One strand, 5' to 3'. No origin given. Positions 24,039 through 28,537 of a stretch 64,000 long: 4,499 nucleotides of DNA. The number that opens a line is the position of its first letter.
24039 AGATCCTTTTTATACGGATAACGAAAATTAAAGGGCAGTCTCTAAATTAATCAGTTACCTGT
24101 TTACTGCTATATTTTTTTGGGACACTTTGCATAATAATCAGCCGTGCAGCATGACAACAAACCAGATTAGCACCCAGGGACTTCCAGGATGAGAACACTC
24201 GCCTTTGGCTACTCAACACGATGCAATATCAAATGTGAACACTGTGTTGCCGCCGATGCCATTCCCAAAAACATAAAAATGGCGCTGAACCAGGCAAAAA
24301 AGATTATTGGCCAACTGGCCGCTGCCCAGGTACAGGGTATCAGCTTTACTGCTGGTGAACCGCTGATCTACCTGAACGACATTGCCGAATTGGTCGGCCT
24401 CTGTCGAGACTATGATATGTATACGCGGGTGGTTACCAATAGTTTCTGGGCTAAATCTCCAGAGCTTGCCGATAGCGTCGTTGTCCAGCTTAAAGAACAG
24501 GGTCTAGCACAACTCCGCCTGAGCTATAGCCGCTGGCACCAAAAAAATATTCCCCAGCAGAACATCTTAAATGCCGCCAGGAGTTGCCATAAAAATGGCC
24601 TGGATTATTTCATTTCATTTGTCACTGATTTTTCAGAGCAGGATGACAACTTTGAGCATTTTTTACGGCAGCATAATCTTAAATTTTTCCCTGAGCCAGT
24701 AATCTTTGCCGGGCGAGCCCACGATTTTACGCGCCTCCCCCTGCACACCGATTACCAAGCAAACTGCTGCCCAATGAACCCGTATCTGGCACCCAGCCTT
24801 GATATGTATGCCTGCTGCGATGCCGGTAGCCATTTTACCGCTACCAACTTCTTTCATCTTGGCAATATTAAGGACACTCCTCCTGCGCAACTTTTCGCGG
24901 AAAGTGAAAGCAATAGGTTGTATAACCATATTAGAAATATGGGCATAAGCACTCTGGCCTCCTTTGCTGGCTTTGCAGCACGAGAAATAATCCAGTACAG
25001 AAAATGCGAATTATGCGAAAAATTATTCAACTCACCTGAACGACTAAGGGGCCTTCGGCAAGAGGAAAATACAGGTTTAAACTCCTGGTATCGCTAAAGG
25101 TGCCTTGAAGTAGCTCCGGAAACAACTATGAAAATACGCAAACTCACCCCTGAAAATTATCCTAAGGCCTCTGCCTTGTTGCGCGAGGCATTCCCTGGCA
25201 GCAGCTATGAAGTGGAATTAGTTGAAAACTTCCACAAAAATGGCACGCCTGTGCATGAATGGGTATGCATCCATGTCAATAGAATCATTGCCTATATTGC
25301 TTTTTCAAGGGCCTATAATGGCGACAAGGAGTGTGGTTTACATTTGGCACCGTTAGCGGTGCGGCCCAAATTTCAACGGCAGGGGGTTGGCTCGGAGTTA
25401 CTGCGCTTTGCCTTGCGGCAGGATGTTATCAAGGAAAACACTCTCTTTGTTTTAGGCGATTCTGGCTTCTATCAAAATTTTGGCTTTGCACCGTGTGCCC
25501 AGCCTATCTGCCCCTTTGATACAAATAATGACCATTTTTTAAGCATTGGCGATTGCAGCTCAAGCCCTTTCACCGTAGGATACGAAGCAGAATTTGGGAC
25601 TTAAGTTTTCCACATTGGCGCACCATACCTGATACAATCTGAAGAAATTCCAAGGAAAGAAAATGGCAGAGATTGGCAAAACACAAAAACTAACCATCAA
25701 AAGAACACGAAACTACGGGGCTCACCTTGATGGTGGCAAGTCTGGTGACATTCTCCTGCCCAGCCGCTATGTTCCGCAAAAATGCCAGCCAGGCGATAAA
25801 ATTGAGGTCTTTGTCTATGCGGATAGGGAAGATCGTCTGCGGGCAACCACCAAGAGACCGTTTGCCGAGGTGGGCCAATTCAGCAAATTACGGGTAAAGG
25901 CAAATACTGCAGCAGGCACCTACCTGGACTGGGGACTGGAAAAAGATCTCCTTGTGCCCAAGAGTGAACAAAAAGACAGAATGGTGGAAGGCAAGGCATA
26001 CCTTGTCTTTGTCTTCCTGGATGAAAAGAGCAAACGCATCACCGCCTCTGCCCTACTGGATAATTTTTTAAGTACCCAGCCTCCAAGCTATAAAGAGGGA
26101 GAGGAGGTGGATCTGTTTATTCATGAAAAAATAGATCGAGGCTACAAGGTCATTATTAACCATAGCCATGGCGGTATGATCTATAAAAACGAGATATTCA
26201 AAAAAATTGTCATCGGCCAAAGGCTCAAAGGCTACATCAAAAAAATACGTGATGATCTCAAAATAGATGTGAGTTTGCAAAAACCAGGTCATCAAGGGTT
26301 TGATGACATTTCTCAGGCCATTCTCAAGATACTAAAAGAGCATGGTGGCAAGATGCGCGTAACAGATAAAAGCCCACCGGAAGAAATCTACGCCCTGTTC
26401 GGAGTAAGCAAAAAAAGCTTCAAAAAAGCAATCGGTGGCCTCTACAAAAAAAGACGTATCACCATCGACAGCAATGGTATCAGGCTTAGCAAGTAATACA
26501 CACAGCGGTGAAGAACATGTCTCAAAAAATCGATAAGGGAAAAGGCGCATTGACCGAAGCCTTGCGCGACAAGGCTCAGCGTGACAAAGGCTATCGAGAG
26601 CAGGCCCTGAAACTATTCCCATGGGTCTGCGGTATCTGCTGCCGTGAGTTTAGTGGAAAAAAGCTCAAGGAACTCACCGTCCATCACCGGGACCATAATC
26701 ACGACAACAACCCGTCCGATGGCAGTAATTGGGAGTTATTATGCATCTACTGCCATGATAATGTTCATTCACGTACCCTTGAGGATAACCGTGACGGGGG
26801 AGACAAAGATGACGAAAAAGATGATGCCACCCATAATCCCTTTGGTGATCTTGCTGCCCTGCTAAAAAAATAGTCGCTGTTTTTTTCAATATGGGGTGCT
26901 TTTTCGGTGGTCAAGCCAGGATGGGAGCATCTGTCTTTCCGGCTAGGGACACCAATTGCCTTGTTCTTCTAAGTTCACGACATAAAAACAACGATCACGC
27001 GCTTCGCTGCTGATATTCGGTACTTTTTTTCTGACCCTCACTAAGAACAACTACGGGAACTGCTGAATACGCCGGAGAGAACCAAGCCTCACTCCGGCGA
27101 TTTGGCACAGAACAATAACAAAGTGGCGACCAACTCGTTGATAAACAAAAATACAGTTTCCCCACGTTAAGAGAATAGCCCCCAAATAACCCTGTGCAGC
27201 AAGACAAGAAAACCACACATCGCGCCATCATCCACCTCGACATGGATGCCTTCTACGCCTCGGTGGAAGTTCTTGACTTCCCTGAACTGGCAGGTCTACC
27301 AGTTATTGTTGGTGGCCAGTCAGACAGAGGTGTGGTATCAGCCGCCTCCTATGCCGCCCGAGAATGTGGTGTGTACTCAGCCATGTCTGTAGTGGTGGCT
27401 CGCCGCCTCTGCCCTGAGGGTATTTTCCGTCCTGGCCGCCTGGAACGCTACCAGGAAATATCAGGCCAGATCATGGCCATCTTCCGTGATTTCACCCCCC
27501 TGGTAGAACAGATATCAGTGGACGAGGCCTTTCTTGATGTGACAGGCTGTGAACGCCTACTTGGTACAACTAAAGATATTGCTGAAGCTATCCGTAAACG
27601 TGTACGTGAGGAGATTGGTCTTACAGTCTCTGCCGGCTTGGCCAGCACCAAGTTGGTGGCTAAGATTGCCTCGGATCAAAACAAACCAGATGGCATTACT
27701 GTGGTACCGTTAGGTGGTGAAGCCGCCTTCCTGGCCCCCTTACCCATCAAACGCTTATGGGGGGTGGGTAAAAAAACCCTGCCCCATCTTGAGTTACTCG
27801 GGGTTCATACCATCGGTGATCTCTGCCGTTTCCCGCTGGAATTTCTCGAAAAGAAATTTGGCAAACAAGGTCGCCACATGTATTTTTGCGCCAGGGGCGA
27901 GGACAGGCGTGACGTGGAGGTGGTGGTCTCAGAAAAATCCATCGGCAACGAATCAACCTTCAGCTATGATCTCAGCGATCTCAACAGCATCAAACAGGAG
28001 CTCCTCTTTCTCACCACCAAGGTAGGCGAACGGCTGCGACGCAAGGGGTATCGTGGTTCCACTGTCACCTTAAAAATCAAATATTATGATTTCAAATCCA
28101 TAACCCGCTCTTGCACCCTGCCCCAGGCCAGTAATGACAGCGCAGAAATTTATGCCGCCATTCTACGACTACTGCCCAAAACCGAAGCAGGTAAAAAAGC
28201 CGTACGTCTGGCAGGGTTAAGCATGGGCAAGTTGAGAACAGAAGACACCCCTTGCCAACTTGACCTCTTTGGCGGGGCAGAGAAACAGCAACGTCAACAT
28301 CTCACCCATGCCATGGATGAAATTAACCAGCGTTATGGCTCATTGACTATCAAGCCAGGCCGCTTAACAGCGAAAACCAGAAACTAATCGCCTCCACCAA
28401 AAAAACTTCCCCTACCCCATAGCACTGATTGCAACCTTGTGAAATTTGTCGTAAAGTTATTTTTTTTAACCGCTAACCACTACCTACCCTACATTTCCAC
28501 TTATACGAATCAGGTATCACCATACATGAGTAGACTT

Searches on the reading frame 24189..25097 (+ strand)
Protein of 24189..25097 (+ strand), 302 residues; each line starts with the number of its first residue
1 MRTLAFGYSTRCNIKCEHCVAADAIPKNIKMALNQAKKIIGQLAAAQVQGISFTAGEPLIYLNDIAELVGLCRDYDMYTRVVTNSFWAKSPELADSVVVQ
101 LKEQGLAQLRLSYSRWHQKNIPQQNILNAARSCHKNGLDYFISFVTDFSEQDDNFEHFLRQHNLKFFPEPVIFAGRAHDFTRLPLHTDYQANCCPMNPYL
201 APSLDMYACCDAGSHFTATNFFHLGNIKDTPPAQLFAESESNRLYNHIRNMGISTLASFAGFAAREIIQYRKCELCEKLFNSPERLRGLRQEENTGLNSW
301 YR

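Call 76: search_protein_families(library=pfam, proteins=[window:24189-25097:+], max_evalue=0.00001)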
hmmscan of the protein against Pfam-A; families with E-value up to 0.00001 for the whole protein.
window:24189-25097:+ (302 aa): 2 families
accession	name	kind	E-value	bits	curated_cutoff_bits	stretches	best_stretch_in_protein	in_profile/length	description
PF04055.27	Radical_SAM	-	1.7e-11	45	29.5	1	9-160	4-164/166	Radical SAM superfamily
PF13353.11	Fer4_12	-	1e-07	32.8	22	1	8-74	11-79/137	4Fe-4S single cluster domain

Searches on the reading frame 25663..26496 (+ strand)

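Call 76: search_protein_families(library=pfam, proteins=[window:25663-26496:+], max_evalue=0.00001)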
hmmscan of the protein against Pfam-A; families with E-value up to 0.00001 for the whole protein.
window:25663-26496:+ (277 aa): 2 families
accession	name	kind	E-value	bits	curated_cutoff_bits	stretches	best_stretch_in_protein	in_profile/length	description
PF13509.12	S1_2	-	7.2e-34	116.1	21.8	2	4-64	1-61/61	S1 domain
PF17783.7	CvfB_WH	-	3.6e-24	84.7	22.9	1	218-275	1-58/58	CvfB-like winged helix domain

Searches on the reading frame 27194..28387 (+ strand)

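Call 76: search_protein_families(library=pfam, proteins=[window:27194-28387:+], max_evalue=0.00001)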
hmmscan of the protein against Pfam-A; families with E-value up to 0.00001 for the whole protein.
window:27194-28387:+ (397 aa): 4 families
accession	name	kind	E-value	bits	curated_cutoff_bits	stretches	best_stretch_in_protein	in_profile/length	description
PF00817.25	IMS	-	1.5e-52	177.9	23.2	1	15-161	1-148/148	impB/mucB/samB family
PF11799.13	IMS_C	-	1.9e-32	112.4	20.7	1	248-358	2-109/109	impB/mucB/samB family C-terminal domain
PF21999.2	IMS_HHH_1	-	4.6e-08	33.8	27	1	187-237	2-53/53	DNA polymerase-iota, thumb domain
PF11798.14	IMS_HHH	-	1.9e-06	28.2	24.4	1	177-204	5-32/32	IMS family HHH motif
